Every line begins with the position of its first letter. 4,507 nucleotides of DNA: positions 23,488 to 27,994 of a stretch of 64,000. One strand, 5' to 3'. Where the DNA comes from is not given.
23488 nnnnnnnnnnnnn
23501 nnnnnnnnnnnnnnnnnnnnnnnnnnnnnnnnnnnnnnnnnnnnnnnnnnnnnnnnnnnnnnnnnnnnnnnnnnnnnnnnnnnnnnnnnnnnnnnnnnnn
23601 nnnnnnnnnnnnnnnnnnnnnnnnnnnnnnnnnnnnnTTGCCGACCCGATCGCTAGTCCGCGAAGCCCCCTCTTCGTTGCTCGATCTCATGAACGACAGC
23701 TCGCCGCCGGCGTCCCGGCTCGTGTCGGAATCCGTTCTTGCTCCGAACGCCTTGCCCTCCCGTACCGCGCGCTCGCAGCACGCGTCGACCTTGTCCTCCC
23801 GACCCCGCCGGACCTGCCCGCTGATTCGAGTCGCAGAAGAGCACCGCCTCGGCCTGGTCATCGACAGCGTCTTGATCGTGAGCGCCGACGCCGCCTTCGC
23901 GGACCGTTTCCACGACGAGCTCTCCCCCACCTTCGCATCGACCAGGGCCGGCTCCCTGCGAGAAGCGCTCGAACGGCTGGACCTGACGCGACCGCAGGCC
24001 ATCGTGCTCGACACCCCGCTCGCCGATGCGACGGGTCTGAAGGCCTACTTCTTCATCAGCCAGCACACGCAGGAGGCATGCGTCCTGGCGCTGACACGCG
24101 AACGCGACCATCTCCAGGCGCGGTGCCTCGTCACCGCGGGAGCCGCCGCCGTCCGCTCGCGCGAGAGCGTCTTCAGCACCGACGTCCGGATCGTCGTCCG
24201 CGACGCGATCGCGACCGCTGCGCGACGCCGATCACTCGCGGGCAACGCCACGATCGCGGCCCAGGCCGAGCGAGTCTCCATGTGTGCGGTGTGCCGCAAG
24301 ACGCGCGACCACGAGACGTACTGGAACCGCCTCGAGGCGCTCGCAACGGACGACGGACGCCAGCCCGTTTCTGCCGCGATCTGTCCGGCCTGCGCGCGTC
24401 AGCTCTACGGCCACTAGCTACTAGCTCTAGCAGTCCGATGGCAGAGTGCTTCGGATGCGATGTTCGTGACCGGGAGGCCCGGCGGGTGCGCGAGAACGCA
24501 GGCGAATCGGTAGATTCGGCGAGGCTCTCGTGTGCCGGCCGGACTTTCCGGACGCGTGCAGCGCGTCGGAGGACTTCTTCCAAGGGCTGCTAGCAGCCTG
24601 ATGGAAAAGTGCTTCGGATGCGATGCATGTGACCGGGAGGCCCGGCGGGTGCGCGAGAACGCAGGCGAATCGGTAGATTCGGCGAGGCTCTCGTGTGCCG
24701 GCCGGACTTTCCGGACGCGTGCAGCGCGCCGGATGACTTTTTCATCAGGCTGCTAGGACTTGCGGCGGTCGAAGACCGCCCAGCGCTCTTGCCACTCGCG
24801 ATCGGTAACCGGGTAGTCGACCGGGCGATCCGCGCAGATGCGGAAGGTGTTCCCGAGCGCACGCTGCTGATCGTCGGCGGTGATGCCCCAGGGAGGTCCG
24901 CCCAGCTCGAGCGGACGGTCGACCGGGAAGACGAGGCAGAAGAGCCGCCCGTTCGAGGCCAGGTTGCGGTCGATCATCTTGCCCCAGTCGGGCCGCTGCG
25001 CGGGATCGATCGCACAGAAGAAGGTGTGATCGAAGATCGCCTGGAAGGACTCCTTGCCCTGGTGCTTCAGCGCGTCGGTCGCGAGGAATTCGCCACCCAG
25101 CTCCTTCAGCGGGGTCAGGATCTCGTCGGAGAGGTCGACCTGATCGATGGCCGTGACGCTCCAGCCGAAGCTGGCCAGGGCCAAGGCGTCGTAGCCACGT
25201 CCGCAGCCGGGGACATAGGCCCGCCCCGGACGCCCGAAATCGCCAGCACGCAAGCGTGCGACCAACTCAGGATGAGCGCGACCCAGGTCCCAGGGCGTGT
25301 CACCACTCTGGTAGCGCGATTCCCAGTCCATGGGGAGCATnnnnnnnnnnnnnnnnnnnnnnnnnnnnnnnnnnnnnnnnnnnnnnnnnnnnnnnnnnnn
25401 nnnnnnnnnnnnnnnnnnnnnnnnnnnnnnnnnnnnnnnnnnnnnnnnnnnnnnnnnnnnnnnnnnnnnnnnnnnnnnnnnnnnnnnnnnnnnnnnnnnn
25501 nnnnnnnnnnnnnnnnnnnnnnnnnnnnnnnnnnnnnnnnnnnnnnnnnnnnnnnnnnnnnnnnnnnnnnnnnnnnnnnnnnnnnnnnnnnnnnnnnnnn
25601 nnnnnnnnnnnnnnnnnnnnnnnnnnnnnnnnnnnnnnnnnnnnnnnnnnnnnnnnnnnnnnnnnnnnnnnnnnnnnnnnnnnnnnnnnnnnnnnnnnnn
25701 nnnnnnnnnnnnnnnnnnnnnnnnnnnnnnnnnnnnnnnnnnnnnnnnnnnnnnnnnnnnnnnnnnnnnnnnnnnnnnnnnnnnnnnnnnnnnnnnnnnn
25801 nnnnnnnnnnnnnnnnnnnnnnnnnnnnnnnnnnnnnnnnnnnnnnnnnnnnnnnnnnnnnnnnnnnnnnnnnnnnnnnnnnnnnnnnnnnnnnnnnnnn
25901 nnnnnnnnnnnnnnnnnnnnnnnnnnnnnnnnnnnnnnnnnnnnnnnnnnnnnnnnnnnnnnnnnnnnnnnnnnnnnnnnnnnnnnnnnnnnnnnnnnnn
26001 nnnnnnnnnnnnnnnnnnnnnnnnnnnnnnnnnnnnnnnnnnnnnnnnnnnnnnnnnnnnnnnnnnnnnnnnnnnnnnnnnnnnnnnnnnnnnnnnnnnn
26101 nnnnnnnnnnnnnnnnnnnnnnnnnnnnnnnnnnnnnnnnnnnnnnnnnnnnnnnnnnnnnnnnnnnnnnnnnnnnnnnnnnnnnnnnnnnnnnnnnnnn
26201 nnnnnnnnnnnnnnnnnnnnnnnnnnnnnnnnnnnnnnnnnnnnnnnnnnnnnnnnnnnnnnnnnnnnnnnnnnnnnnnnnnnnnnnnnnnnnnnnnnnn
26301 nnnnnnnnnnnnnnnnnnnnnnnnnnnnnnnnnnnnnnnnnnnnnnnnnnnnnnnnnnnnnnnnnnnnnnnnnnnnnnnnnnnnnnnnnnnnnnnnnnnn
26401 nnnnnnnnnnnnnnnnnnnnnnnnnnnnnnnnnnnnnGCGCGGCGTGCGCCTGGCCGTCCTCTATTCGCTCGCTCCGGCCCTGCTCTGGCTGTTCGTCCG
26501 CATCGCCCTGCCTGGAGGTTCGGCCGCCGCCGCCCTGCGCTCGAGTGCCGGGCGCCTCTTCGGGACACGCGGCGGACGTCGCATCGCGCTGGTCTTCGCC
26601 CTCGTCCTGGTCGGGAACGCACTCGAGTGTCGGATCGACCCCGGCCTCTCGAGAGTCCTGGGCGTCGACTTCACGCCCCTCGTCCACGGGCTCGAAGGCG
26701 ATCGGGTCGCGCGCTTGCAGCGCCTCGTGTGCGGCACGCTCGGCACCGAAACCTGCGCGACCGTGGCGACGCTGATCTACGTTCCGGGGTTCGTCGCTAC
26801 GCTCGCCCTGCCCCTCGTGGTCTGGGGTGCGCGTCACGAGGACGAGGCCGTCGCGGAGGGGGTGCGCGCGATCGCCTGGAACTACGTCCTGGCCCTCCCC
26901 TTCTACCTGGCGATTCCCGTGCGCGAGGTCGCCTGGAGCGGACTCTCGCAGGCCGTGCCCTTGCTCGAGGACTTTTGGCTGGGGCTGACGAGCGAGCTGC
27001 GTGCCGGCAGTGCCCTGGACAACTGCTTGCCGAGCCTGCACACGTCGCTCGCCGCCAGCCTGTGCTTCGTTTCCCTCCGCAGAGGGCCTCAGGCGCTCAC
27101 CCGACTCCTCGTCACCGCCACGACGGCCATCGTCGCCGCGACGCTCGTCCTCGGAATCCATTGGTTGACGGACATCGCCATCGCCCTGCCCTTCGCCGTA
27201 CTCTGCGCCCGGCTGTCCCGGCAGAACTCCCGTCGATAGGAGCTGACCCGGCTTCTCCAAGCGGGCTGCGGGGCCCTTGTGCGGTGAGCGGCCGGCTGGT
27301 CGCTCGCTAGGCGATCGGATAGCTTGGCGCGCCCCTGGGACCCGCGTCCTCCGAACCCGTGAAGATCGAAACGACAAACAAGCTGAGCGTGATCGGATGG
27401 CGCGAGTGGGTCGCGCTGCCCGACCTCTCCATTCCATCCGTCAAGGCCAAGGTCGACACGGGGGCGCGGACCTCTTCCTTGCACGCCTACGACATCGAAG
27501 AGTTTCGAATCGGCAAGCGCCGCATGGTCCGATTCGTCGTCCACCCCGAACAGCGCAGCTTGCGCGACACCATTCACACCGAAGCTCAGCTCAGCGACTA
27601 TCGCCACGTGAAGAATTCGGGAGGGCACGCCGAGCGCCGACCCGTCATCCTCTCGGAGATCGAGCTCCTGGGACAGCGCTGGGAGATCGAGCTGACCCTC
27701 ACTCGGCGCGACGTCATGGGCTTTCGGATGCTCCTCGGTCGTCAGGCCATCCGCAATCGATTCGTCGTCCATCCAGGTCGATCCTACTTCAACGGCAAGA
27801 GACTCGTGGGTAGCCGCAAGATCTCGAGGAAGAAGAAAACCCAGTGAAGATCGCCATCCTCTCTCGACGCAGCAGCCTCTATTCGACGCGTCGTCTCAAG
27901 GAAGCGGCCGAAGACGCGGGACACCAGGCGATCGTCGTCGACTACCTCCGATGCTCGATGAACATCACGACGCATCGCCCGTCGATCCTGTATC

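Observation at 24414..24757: Head-to-tail tandem pair of the element fills a convergent intergenic gap, and the junctions are palindromic CTAG clusters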

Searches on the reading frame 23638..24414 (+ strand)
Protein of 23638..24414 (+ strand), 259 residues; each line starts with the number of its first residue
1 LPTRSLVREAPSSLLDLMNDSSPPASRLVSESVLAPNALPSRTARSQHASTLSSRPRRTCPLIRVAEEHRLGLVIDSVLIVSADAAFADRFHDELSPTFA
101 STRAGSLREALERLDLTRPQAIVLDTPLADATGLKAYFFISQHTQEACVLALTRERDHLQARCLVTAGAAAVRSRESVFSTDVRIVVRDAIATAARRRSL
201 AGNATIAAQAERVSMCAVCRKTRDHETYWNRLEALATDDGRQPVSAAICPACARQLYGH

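Call 24: find_homologous_proteins(query=window:23638-24414:+)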
Query window:23638-24414:+ (259 aa): 1 proteins with E <= 0.001 among 5810 candidates.
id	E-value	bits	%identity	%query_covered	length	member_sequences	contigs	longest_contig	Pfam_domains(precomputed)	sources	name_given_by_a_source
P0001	4.0e-159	545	100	100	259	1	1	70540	-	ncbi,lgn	-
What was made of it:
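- Tried and rejected: Orthologues of the receiver-like gene: none exist in the protein database (call 24).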

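Call 25: find_encoding_contigs(protein=P0001, flank=10000, max_places=6)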
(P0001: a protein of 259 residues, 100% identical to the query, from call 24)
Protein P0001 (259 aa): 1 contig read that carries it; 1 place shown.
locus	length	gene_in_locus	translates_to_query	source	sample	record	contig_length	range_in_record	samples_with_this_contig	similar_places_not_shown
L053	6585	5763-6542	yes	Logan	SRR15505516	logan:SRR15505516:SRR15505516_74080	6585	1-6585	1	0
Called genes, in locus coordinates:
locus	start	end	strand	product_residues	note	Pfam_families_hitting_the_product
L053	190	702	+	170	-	PF00383:dCMP_cyt_deam_1, PF14437:MafB19-deam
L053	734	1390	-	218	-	-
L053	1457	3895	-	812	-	PF00246:Peptidase_M14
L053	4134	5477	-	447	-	PF00501:AMP-binding, PF13193:AMP-binding_C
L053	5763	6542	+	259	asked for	-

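Call 32: search_protein_families(library=pfam, proteins=[window:23638-24414:+], max_evalue=0.01)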
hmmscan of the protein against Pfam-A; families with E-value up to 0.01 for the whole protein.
window:23638-24414:+ (259 aa): 1 family
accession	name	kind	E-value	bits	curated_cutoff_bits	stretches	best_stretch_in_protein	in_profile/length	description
PF00072.30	Response_reg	-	5e-05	23.9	30.2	1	80-170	3-94/111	Response regulator receiver domain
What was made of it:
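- Checked: The first contains the TAG stop (24415-24417) of the + strand ORF 23638-24417, which gives a weak Response_reg hit of 23.9 bits, below the cutoff (call 32).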

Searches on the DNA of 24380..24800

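Call 16: search_rna_families(source=window, start=24380, end=24800, threshold=evalue, max_evalue=10, show_alignments=2)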
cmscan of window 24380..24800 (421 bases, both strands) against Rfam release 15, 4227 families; matches with E-value up to 10: 7.
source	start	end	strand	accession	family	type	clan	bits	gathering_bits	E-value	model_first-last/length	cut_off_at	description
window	24463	24721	+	RF04104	MIR918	Gene; miRNA;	-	48.5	268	1.6e-07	1-265/265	no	MIR918 microRNA precursor family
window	24535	24649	+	RF00926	MIR1151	Gene; miRNA;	-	31.7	90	0.0045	1-110/110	no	MIR1151 microRNA precursor family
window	24461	24723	-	RF04104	MIR918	Gene; miRNA;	-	26.2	268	0.011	1-265/265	no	MIR918 microRNA precursor family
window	24461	24560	+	RF03891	mir-2545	Gene; miRNA;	-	20.3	94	0.28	1-118/118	no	mir-2545 microRNA precursor family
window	24633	24714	+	RF03703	mir-3622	Gene; miRNA;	-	16.6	78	2.9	1-84/84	no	mir-3622 microRNA precursor family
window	24706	24764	-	RF00382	DnaX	Cis-reg; frameshift_element;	-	11.8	35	5.1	1-65/65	no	DnaX ribosomal frameshifting element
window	24409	24437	-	RF02886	npcTB_6715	Gene; sRNA;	-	10.4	72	2.8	125-153/212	no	Mycobacterium sRNA 6715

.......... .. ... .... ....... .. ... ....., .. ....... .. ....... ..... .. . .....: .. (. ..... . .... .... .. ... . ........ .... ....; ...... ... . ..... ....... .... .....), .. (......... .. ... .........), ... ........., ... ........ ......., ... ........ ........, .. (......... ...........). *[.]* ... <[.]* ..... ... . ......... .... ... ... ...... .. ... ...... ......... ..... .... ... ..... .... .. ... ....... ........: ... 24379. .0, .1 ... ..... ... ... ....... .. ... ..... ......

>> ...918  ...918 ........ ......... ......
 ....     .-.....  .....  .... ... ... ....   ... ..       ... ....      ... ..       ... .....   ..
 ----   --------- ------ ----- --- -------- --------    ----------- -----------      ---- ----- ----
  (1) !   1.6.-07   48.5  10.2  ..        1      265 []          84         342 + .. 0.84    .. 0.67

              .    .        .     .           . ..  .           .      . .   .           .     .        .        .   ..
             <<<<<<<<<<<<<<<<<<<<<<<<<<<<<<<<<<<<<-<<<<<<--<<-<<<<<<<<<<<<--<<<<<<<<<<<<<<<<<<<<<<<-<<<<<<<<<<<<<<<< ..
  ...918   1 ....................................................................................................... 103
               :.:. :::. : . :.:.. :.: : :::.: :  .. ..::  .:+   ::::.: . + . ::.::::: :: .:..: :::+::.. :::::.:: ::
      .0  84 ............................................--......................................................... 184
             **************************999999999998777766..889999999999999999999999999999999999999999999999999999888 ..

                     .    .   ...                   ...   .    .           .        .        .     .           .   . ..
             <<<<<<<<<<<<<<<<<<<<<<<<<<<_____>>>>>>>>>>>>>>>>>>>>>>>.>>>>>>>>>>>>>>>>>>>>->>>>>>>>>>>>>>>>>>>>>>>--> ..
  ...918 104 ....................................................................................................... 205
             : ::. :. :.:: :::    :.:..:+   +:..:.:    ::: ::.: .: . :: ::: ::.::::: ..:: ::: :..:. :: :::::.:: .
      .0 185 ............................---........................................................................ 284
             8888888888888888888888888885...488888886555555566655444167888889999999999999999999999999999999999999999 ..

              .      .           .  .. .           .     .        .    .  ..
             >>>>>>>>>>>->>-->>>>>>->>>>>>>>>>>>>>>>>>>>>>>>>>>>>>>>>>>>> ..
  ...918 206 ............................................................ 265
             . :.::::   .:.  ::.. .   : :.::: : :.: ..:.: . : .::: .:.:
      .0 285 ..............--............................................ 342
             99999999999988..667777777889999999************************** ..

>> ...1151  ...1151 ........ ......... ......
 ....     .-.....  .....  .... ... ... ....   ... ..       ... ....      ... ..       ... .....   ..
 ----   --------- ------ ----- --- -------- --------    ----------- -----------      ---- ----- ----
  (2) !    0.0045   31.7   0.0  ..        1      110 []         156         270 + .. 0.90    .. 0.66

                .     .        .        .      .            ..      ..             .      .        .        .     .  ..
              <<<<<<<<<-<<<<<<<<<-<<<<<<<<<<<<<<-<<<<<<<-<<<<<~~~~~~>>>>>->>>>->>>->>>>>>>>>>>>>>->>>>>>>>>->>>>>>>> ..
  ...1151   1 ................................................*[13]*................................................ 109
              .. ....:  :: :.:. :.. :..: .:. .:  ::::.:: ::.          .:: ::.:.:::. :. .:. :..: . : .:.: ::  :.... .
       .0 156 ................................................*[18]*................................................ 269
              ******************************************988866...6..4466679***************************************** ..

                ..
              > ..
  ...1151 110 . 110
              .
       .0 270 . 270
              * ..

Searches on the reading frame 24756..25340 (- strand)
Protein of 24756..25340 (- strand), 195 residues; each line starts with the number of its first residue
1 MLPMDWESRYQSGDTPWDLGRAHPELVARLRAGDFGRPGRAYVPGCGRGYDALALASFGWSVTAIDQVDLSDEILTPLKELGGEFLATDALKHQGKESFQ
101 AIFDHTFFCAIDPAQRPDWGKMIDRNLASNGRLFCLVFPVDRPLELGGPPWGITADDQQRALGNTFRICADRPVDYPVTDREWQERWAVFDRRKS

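Call 26: find_homologous_proteins(query=window:24756-25340:-)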
Query seq(195 aa) (195 aa): 336 proteins with E <= 0.001 among 634 candidates; the best 120 are listed.
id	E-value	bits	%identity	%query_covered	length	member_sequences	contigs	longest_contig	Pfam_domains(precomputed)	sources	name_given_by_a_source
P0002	2.3e-133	460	100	100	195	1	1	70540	PF05724.18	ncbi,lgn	-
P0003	3.0e-107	375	79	100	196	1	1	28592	PF05724.18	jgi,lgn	-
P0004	5.8e-106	371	81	98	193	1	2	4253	PF05724.18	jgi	jgi:SAM-dependent methyltransferase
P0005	3.5e-63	231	56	97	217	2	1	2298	PF05724.18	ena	-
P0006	3.1e-62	228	56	98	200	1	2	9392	PF05724.18,PF13649.13,PF08242.19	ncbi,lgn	-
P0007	3.8e-62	228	55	99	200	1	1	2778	PF05724.18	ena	-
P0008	9.7e-60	220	54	97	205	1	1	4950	PF05724.18,PF13649.13,PF08241.19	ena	-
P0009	3.4e-59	218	53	98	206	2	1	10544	PF05724.18,PF13649.13,PF08241.19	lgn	-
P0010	1.2e-58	216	54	98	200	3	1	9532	PF05724.18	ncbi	-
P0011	2.9e-58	215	54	98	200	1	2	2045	PF05724.18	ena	-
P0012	9.4e-58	213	53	97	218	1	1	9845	PF13847.13,PF05724.18,PF13649.13,PF08241.19,PF08242.19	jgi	jgi:SAM-dependent methyltransferase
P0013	1.2e-57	213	51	98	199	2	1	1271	PF05724.18,PF13649.13,PF08241.19,PF08242.19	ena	-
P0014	1.8e-57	212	53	98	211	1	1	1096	PF05724.18,PF13649.13,PF08241.19,PF08242.19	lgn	-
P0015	2.0e-57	212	53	98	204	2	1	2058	PF05724.18,PF13649.13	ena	-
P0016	6.1e-57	211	55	97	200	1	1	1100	PF05724.18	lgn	-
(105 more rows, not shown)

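Call 27: find_encoding_contigs(protein=P0003, flank=6000, max_places=4)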
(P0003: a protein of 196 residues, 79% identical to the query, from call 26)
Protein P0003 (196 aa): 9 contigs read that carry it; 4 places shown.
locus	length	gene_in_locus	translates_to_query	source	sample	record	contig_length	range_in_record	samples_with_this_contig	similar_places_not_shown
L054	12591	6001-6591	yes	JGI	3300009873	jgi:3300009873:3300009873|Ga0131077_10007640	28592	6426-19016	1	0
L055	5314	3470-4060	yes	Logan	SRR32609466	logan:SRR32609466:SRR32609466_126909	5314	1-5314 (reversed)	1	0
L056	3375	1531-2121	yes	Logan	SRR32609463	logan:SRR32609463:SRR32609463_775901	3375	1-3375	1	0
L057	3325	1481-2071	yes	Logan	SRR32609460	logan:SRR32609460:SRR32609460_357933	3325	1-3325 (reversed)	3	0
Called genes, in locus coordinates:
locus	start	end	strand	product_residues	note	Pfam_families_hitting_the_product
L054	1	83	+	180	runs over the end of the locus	PF10137:CAP12-PCTIR_TIR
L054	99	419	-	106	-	PF02410:RsfS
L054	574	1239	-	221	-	PF09335:VTT_dom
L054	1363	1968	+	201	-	-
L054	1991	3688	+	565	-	PF01145:Band_7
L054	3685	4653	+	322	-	PF00490:ALAD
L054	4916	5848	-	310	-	PF07291:MauE (weak)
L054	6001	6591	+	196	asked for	PF05724:TPMT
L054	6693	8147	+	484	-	PF00501:AMP-binding, PF13193:AMP-binding_C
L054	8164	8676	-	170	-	-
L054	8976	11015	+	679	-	PF13231:PMT_2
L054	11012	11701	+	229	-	PF01135:PCMT, PF13489:Methyltransf_23 (faint), PF13847:Methyltransf_31, PF08241:Methyltransf_11, PF13649:Methyltransf_25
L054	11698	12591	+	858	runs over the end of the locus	PF00246:Peptidase_M14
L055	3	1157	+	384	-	?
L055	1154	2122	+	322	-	PF00490:ALAD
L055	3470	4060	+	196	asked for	PF05724:TPMT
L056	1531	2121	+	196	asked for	PF05724:TPMT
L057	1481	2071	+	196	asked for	PF05724:TPMT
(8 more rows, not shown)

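Call 28: find_encoding_contigs(protein=P0004, flank=6000, max_places=4)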
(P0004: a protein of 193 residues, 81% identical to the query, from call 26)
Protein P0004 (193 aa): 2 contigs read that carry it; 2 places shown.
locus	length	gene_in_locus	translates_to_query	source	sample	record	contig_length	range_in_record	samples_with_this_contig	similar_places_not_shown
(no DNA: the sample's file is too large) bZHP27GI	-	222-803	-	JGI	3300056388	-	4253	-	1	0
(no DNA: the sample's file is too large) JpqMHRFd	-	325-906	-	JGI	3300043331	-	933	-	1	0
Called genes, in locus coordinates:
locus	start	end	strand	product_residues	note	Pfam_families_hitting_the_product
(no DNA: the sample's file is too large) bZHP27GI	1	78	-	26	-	?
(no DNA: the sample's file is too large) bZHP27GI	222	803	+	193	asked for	PF05724:TPMT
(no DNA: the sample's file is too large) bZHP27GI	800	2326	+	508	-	PF00501:AMP-binding, PF13193:AMP-binding_C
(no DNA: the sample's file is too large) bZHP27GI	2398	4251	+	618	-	?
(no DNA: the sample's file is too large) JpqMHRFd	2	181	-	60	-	?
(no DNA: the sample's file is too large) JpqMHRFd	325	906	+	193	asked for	PF05724:TPMT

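Call 29: find_encoding_contigs(protein=P0002, flank=3000, max_places=6)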
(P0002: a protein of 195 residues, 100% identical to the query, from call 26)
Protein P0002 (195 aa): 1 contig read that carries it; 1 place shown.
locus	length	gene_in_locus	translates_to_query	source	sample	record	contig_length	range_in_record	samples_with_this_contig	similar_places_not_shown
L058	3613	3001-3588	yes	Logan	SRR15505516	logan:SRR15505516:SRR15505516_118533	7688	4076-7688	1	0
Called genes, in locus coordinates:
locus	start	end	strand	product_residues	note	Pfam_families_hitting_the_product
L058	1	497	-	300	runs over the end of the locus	PF18030:Rimk_N, PF14397:ATPgrasp_ST (faint), PF02655:ATP-grasp_3, PF08443:RimK, PF02955:GSH-S_ATP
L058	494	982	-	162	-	PF05618:RimB-like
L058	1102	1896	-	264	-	PF01569:PAP2 (weak)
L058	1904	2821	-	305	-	PF07291:MauE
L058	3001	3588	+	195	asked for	PF05724:TPMT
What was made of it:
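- Short-read assemblies of the source sample break inside the element (calls 25, 29).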

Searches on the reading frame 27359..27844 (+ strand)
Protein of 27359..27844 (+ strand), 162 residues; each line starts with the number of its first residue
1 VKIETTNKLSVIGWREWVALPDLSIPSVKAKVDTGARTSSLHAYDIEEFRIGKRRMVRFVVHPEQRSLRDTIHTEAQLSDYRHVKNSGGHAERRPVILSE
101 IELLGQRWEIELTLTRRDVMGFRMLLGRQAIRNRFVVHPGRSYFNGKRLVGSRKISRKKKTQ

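Call 73: search_protein_families(library=pfam, proteins=[window:27359-27844:+], max_evalue=0.0001)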
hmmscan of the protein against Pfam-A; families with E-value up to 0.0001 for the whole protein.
window:27359-27844:+ (162 aa): 1 family
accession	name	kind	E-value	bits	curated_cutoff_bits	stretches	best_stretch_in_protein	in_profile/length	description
PF05618.17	Zn_protease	-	4e-35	121.2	27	1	11-146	1-136/138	Putative ATP-dependent zinc protease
